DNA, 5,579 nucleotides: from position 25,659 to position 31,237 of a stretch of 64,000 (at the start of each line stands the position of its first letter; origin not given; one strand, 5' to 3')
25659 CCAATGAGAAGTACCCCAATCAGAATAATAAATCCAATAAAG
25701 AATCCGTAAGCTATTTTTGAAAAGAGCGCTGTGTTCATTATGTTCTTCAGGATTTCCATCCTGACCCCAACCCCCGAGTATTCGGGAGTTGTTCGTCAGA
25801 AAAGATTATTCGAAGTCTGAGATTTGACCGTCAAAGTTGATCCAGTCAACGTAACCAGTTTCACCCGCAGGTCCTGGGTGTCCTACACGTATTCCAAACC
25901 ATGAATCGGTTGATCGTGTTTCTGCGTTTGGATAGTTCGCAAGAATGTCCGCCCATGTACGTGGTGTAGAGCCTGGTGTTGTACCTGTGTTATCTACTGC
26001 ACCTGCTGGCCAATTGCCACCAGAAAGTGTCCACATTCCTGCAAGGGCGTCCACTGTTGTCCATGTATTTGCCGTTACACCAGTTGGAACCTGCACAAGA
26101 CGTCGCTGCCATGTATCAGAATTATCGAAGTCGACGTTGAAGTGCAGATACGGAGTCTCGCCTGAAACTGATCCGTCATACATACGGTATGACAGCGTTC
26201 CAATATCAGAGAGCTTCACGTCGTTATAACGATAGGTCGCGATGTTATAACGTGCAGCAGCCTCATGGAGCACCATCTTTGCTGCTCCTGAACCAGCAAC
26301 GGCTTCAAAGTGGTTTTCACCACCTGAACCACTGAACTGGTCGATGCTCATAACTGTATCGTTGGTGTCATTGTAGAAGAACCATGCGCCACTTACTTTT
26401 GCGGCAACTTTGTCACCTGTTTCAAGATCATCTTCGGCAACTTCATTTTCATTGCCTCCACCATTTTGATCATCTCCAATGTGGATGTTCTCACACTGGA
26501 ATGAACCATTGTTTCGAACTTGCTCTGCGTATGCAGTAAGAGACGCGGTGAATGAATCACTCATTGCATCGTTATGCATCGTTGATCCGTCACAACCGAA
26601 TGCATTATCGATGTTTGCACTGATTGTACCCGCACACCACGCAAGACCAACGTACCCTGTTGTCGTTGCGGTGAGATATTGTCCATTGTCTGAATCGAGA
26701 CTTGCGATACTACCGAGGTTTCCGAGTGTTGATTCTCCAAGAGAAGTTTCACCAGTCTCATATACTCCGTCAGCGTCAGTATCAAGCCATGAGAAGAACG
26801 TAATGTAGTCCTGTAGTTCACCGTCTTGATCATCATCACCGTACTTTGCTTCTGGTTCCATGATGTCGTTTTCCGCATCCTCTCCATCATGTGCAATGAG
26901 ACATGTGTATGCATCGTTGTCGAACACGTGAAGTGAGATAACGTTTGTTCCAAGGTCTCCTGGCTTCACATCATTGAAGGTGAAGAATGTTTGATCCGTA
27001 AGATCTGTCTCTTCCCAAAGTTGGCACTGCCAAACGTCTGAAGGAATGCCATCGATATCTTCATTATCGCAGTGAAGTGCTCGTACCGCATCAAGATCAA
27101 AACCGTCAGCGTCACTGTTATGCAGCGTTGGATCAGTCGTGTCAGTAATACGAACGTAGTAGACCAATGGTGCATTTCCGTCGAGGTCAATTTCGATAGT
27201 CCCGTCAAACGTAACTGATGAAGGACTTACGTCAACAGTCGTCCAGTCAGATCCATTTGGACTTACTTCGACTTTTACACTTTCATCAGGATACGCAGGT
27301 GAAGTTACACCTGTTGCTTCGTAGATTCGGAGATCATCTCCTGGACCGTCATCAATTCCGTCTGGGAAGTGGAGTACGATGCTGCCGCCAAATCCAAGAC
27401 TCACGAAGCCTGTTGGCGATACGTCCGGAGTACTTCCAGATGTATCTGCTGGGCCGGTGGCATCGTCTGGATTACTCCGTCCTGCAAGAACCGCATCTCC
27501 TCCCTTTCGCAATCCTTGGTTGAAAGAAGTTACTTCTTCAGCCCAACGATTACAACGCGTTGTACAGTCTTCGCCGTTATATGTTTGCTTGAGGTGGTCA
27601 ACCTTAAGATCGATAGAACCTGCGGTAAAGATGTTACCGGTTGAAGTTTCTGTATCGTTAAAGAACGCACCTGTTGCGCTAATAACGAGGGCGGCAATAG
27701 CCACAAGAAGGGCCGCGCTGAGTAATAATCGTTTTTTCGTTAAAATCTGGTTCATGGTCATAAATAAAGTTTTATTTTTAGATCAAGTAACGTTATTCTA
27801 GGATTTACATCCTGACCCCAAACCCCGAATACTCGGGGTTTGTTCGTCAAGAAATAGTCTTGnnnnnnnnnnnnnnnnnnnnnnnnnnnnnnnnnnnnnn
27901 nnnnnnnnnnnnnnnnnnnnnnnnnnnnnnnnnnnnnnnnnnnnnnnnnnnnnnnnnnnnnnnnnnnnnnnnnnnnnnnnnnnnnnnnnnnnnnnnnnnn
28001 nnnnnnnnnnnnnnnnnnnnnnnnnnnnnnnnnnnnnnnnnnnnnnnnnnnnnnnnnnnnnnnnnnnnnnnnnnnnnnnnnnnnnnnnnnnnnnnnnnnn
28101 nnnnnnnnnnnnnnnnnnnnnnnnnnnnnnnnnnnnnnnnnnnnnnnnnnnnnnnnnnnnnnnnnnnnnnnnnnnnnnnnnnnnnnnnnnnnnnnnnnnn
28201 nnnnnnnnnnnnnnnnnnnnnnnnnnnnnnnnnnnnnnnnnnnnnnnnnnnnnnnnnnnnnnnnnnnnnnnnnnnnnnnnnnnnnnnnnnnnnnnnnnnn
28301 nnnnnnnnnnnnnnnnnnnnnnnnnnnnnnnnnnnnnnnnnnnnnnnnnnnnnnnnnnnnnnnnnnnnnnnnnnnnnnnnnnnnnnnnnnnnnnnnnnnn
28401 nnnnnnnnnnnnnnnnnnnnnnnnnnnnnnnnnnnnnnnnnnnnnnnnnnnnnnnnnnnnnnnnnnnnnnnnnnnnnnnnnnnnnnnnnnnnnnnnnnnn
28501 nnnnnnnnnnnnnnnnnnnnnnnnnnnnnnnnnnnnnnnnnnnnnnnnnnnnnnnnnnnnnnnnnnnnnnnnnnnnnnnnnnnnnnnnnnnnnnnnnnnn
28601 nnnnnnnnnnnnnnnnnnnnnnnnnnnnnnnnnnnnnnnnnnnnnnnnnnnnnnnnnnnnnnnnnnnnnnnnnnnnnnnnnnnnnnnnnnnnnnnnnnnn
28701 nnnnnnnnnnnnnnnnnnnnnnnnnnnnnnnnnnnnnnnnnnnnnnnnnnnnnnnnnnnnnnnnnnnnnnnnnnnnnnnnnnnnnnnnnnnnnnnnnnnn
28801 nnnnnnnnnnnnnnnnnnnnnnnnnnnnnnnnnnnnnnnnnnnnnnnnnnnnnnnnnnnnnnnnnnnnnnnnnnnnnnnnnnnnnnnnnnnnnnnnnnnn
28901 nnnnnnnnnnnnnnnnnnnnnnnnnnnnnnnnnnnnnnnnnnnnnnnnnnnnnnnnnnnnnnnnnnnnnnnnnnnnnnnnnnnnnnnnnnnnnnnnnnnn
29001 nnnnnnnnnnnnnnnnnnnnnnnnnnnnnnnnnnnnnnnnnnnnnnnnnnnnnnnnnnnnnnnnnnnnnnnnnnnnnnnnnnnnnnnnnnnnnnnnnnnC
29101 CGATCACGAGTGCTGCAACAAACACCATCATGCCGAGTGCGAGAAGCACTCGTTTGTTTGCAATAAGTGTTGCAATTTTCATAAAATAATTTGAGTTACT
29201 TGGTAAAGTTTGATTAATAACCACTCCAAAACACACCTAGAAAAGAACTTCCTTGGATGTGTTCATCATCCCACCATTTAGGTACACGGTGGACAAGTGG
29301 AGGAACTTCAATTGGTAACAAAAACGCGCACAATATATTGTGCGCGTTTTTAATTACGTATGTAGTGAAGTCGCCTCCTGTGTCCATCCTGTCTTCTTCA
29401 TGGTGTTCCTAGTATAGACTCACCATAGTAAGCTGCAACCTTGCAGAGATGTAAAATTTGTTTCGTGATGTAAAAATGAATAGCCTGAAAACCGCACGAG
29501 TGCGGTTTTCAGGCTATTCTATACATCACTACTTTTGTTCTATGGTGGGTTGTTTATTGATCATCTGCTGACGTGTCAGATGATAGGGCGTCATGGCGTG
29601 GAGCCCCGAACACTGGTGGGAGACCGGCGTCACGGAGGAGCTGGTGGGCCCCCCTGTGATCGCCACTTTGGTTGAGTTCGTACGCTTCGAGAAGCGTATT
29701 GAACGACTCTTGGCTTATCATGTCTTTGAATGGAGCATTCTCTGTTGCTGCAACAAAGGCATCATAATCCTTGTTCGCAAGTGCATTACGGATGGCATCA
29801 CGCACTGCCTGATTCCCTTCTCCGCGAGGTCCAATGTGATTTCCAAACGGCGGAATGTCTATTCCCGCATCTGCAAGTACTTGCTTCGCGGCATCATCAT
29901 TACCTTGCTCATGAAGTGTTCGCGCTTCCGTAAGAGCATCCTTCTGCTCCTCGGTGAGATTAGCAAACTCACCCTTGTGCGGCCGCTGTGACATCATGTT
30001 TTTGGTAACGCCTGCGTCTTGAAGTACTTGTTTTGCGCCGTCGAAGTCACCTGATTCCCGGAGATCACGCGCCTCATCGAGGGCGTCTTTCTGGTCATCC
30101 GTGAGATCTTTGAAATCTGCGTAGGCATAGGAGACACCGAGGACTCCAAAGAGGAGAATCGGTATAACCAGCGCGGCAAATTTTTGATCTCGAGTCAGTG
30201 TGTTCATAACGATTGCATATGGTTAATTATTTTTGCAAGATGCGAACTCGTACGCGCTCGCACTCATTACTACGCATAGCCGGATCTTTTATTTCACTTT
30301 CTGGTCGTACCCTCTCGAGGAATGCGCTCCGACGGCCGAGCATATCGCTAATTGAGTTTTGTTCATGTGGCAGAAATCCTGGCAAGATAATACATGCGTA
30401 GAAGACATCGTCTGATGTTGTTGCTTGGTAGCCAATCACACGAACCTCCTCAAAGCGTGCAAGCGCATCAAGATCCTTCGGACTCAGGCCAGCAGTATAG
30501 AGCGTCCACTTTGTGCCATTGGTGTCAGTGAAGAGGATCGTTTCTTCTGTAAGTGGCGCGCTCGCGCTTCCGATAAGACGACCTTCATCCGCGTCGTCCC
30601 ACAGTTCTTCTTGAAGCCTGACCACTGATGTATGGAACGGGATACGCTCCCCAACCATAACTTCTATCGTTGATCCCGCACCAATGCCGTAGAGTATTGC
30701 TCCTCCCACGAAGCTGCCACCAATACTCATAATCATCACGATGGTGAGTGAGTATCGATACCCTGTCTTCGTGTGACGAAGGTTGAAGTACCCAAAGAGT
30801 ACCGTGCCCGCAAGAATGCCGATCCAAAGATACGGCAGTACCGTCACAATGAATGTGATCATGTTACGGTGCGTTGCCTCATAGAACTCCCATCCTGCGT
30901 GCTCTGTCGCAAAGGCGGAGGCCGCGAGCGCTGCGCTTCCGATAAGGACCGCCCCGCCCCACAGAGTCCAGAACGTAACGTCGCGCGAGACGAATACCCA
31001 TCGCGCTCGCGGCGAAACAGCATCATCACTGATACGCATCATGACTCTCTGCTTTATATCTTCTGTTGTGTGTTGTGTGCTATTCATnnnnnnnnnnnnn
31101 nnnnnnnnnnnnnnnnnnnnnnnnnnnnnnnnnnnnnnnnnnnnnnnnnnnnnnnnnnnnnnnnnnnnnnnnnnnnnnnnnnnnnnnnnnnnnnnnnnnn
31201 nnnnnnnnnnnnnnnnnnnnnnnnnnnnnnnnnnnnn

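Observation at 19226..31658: An ECF-sigma-linked TasA/SipW-type extracellular fibre locus of 11 co-oriented genes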

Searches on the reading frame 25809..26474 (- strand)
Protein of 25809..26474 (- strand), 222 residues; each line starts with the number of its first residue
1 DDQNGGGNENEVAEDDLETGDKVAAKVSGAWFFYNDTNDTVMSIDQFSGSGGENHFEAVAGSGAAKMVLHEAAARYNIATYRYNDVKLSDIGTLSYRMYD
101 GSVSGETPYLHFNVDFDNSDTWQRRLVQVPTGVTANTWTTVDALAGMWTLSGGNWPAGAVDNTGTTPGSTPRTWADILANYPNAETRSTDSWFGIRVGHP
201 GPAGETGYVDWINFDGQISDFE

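Call 42: search_protein_families(library=pfam, proteins=[window:25809-26474:-], max_evalue=10)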
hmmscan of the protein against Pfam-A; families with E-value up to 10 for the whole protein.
window:25809-26474:- (222 aa): 2 families
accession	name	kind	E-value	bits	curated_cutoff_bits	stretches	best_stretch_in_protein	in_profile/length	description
PF09149.16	DUF1935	-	0.0036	17.9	27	1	26-46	31-51/108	Domain of unknown function (DUF1935)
PF15425.12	DUF4627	-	1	9.4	24.9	1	15-49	13-47/211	Domain of unknown function (DUF4627)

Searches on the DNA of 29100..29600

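Call 83: search_rna_families(source=window, start=29100, end=29600, threshold=evalue, max_evalue=1)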
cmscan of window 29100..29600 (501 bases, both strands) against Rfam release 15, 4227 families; matches with E-value up to 1: 10.
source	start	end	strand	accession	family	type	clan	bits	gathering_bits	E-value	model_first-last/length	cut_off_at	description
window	29477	29520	+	RF03802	MIR5649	Gene; miRNA;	-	25.1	100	0.011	1-101/101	no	MIR5649 microRNA precursor family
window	29318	29380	-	RF00512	Leu_leader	Cis-reg; leader;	-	23.3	50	0.015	1-148/148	no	Leucine operon leader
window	29283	29357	+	RF04312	trpB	Cis-reg;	-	22.9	59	0.74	1-107/107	no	trpB ncRNA motif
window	29464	29529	+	RF00799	mir-354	Gene; miRNA;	-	22.4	50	0.02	1-109/109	no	mir-354 microRNA precursor family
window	29312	29355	+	RF02066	STnc320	Gene; sRNA;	-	20.6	50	0.2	1-55/55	no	Salmonella enterica sRNA STnc320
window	29311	29358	+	RF02067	STnc310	Gene; sRNA;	-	20.5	40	0.22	1-61/61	no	Salmonella enterica sRNA STnc310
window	29257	29349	-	RF02309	TtnuHACA1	Gene; snRNA; snoRNA; HACA-box;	-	19.5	100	0.78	1-113/113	no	Tetrahymena snoRNA TtnuHACA1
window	29238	29351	+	RF00512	Leu_leader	Cis-reg; leader;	-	18.9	50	0.2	1-148/148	no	Leucine operon leader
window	29323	29349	+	RF04252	mir-8186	Gene; miRNA;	-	16.8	80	0.92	1-61/61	no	mir-8186 microRNA precursor family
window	29489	29583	-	RF02503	Atu_C9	Gene; sRNA;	-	13.2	40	0.28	92-192/192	no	Rhizobiales sRNA Atu_C9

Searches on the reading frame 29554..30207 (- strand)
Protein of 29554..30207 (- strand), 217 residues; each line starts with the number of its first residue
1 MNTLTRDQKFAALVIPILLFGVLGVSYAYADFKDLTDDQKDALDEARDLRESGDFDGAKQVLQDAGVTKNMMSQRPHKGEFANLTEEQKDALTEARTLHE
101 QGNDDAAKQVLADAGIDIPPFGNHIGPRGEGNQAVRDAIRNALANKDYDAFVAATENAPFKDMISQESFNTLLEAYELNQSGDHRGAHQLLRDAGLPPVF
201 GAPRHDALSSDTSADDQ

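Call 4: search_protein_families(library=pfam, proteins=[window:29554-30207:-], max_evalue=0.01)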
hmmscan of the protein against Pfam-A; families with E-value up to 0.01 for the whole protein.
window:29554-30207:- (217 aa): 6 families
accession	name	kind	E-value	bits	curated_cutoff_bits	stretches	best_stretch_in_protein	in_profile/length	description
PF09543.15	DUF2379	-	0.00022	22.2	21.1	0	40-64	71-95/116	Protein of unknown function (DUF2379)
PF18915.5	DUF5667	-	0.00046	21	27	0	84-115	33-64/99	Domain of unknown function (DUF5667)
PF10938.13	YfdX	-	0.0015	19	26.6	0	25-114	57-139/149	YfdX protein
PF14559.12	TPR_19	-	0.0026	18.5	25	0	49-114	1-51/68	Tetratricopeptide repeat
PF25243.1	WAV3_C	-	0.0041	17.4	39.1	0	42-65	16-39/76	E3 ubiquitin-protein ligase WAV3-like, C-terminal domain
PF19986.4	DUF6422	-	0.0054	17.3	25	0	81-126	4-48/94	Family of unknown function (DUF6422)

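Call 5: search_protein_families(library=ncbifam, proteins=[window:29554-30207:-], max_evalue=0.01)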
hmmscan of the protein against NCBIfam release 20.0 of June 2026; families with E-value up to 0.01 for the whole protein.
window:29554-30207:- (217 aa): 1 family
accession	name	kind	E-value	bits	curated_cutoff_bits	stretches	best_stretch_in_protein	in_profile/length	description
TIGR02267.1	TIGR02267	domain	2.7e-05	24.6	60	0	41-65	78-102/123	DUSAM domain-containing protein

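Call 77: search_protein_families(library=pfam, proteins=[window:29554-30207:-], max_evalue=10)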
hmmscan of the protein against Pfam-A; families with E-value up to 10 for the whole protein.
window:29554-30207:- (217 aa): 15 families
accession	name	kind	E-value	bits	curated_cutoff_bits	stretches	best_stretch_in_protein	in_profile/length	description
PF09543.15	DUF2379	-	0.00022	22.2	21.1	1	40-64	71-95/116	Protein of unknown function (DUF2379)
PF18915.5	DUF5667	-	0.00046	21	27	2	84-115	33-64/99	Domain of unknown function (DUF5667)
PF10938.13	YfdX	-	0.0015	19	26.6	2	25-114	57-139/149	YfdX protein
PF14559.12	TPR_19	-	0.0026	18.5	25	1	49-114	1-51/68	Tetratricopeptide repeat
PF25243.1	WAV3_C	-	0.0041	17.4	39.1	1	42-65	16-39/76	E3 ubiquitin-protein ligase WAV3-like, C-terminal domain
PF19986.4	DUF6422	-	0.0054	17.3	25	1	81-126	4-48/94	Family of unknown function (DUF6422)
PF08590.15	DUF1771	-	0.016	16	28.7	1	34-74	10-50/64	Domain of unknown function (DUF1771)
PF21996.1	HisZ-like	-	0.017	15.4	27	1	38-64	8-30/52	Histidyl-tRNA synthetase HisZ, C-terminal domain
PF03543.20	Peptidase_C58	-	0.025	14.7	23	2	31-77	59-105/205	Yersinia/Haemophilus virulence surface antigen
PF13428.12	TPR_14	-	0.057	14.6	23.5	0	46-65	8-27/44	Tetratricopeptide repeat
PF07721.20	TPR_4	-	0.21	12.7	27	0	43-63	5-25/26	Tetratricopeptide repeat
PF13374.12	TPR_10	-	0.39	11.3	27.5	0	95-114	9-28/42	Tetratricopeptide repeat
PF07361.16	Cytochrom_B562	-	0.57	11.3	30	1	30-70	55-95/102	Cytochrome b562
PF17573.8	GA-like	-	0.58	10.5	25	0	56-70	13-27/50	GA-like domain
PF13432.12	TPR_16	-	3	8.8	32.7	1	43-65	1-23/65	Tetratricopeptide repeat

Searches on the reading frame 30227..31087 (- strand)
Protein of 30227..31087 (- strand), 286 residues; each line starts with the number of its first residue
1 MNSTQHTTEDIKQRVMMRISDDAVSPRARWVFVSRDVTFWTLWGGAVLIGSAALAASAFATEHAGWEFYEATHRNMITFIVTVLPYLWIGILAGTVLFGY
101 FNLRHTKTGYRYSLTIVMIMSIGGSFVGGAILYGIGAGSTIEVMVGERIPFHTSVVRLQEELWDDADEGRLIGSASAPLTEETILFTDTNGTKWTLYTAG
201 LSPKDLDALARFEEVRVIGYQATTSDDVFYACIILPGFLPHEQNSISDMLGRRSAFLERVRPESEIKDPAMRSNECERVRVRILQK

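Call 4: search_protein_families(library=pfam, proteins=[window:30227-31087:-], max_evalue=0.01)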
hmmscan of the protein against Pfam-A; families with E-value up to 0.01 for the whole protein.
window:30227-31087:- (286 aa): 0 families

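Call 5: search_protein_families(library=ncbifam, proteins=[window:30227-31087:-], max_evalue=0.01)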
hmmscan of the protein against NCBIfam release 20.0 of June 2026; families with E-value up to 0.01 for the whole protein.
window:30227-31087:- (286 aa): 0 families

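Call 77: search_protein_families(library=pfam, proteins=[window:30227-31087:-], max_evalue=10)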
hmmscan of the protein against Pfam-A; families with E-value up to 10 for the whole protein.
window:30227-31087:- (286 aa): 2 families
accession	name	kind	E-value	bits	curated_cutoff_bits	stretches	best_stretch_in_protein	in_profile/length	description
PF16028.10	SLC3A2_N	-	0.1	12.7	27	1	15-58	20-59/77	Solute carrier family 3 member 2 N-terminus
PF15028.12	PTCRA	-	0.19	11.9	23.1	0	174-206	32-64/127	Pre-T-cell antigen receptor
